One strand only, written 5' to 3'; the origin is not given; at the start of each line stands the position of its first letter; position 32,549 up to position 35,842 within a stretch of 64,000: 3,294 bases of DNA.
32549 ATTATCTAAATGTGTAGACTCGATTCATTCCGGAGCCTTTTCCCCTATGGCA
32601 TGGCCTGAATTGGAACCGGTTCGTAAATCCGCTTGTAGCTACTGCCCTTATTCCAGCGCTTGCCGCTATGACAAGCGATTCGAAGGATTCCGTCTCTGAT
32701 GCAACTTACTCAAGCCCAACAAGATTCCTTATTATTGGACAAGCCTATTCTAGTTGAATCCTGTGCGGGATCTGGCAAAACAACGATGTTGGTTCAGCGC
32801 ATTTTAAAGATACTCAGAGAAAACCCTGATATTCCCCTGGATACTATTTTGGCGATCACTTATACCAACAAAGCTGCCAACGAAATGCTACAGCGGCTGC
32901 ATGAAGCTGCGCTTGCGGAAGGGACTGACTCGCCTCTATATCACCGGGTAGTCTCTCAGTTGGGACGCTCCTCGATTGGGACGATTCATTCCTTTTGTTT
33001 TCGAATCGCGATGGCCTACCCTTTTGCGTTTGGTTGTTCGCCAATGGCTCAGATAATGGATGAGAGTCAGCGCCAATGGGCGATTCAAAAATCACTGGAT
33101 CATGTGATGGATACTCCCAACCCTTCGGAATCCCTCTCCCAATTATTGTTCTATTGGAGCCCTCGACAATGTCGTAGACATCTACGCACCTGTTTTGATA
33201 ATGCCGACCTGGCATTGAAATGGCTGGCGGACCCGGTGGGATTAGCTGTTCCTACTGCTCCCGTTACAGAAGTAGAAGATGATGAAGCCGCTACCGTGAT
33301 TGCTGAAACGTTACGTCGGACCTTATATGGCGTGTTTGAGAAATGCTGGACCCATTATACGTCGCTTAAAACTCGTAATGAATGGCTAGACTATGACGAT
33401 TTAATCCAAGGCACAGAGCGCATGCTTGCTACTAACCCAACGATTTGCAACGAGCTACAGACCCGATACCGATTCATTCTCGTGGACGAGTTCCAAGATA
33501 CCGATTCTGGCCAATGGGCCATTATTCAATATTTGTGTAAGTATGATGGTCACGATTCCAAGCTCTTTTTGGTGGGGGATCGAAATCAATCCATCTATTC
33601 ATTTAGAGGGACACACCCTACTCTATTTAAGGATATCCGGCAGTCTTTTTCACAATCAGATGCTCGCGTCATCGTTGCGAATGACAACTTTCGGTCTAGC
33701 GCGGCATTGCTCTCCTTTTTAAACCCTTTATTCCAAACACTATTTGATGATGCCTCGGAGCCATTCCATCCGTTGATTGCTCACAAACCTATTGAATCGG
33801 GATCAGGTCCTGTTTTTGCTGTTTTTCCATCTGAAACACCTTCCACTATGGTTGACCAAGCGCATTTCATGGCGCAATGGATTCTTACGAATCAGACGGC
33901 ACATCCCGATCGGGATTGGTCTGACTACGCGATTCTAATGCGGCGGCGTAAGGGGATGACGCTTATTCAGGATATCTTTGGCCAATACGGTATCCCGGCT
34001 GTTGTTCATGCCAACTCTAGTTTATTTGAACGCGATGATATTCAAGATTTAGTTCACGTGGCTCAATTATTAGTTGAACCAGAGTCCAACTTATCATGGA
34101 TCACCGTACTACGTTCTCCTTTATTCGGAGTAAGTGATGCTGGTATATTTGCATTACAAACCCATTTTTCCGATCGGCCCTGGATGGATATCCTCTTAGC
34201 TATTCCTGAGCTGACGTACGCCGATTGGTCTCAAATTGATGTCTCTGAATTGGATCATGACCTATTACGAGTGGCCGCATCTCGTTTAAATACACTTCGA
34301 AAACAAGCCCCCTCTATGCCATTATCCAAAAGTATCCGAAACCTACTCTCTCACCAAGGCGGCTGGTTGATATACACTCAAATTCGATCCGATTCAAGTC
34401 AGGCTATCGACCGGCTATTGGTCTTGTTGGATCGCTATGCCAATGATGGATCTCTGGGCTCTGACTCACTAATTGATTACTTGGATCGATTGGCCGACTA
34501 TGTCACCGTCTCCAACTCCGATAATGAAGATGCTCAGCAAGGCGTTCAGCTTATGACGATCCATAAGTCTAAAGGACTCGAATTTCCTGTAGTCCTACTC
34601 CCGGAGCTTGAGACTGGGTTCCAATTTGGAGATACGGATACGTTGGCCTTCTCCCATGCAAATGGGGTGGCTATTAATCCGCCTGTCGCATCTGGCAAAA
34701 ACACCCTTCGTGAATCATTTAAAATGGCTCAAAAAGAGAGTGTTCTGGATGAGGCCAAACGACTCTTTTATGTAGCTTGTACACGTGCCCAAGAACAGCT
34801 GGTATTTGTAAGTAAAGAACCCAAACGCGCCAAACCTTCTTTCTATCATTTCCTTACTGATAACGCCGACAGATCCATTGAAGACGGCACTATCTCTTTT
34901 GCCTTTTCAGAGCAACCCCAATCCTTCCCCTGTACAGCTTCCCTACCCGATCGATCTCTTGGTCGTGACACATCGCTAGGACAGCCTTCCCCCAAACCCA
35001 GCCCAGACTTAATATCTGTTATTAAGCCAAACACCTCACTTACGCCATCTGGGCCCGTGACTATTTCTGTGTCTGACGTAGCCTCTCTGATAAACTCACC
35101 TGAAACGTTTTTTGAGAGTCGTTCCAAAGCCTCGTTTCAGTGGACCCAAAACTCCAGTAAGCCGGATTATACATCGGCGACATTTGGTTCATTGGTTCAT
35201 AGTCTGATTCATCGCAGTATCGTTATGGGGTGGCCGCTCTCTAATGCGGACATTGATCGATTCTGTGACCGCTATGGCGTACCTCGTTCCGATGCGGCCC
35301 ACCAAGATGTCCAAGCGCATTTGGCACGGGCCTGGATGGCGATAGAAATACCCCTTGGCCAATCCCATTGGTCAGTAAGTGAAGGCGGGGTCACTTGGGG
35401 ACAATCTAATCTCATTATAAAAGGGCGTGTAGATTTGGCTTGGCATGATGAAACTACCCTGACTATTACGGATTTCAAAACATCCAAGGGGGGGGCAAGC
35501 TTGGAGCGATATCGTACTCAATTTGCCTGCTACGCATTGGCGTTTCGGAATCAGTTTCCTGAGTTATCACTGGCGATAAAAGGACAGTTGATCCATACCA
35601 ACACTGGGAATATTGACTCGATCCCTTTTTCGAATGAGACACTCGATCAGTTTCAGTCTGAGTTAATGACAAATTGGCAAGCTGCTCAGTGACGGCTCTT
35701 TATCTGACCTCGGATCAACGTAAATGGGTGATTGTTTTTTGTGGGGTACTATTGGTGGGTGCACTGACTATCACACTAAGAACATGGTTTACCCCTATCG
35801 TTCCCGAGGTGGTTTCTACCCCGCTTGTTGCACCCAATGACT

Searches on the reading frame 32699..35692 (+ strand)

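Call 22: search_protein_families(library=ncbifam, proteins=[window:32699-35692:+], max_evalue=1e-10)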
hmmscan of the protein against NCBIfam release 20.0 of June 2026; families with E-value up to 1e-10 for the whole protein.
window:32699-35692:+ (997 aa): 14 families
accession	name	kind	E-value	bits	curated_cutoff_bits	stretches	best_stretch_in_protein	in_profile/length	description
TIGR02785.1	addA_Gpos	equivalog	2.5e-82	277.4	707.65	3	406-707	575-880/1234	helicase-exonuclease AddAB subunit AddA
TIGR02784.1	addA_alphas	equivalog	1.3e-68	232.4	860.75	2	407-972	583-1135/1138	double-strand break repair helicase AddA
TIGR00609.1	recB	equivalog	2e-63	215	696.05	1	223-706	336-813/1175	exodeoxyribonuclease V subunit beta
TIGR01073.1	pcrA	equivalog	8.7e-63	212.8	911.2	2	212-640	165-573/725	DNA helicase PcrA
TIGR01074.1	rep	equivalog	5.7e-59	200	951.45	1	206-640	156-576/668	DNA helicase Rep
NF008743.0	PRK11773.1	equivalog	1.3e-52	179.2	965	2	212-641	169-579/720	DNA helicase II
TIGR01075.1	uvrD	equivalog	4.3e-52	177.4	1144.45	2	213-641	165-574/715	DNA helicase II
NF010485.0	PRK13909.1-2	equivalog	9.7e-46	156.4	650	2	209-354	281-433/909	RecB-like helicase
NF008172.0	PRK10919.1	equivalog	2.1e-44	151.8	1168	1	210-641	161-577/673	DNA helicase Rep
NF010487.0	PRK13909.1-4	equivalog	2.2e-42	145.4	759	2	251-454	322-522/924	RecB-like helicase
NF008128.0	PRK10876.1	equivalog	2.9e-31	108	1697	1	224-348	343-464/1181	exodeoxyribonuclease V subunit beta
NF008276.0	PRK11054.1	equivalog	3.8e-25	88.5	543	1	218-323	397-496/684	DNA helicase IV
NF010486.0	PRK13909.1-3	equivalog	1.5e-20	72.8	1109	0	257-356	331-434/921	RecB-like helicase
NF010484.0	PRK13909.1-1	equivalog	6.2e-19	67.3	1074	0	249-352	337-442/945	RecB-like helicase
